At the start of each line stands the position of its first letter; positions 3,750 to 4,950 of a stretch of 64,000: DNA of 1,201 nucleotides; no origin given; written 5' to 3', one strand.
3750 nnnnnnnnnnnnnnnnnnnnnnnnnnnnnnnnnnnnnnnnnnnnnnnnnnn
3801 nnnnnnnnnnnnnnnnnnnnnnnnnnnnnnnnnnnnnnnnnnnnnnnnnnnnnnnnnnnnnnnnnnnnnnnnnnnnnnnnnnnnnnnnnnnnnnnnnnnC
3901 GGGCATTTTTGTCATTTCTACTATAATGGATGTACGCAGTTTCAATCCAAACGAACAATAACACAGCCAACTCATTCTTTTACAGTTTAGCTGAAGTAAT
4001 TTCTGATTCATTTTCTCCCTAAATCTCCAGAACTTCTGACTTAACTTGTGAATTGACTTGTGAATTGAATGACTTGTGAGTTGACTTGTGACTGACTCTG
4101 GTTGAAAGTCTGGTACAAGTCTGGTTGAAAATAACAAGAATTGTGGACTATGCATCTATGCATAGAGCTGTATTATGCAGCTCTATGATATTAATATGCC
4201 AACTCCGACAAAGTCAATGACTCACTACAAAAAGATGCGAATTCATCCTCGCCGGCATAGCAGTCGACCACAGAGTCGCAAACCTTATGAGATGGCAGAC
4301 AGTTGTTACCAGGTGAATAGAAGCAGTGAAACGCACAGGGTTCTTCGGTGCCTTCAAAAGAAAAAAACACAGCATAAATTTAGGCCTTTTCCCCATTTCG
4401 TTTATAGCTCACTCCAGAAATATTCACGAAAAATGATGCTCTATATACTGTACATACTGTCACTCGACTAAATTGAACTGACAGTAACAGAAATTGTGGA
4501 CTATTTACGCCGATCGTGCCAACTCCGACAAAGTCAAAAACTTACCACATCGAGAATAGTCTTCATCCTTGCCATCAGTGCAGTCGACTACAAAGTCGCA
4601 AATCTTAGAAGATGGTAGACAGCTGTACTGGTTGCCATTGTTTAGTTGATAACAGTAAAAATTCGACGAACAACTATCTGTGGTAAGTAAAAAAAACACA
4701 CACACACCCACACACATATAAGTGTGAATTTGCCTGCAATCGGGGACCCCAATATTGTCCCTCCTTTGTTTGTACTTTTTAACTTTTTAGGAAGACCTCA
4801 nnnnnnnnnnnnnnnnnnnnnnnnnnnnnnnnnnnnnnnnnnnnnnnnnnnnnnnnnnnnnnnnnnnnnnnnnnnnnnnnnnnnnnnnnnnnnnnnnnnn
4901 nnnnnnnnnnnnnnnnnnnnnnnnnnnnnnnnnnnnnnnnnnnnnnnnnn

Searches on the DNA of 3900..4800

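Call 32: search_rna_families(source=window, start=3900, end=4800, threshold=evalue, max_evalue=10)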
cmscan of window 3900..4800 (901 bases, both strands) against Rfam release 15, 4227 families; matches with E-value up to 10: 5.
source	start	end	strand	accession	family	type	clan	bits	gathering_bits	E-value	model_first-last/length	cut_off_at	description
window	4611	4639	+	RF01837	toga_FSE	Cis-reg; frameshift_element;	-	17.6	40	2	1-29/29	no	togavirus ribosomal frameshift element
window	4102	4175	+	RF01694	Bacteroides-1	Gene; sRNA;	-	16.6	43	6.6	1-82/82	no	Bacteroides-1 RNA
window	3939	3952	+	RF01315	CRISPR-DR2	Gene; CRISPR;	CL00014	16.3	37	8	1-30/30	no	CRISPR RNA direct repeat element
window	4678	4717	+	RF01662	ceN89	Gene; snRNA; snoRNA; CD-box;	-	14.5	48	8.4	1-78/78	no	Caenorhabditis snoRNA ceN89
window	4085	4189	+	RF02504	Atu_L1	Gene; sRNA;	-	13.3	60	2.3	1-174/174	no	Rhizobiales sRNA Atu_L1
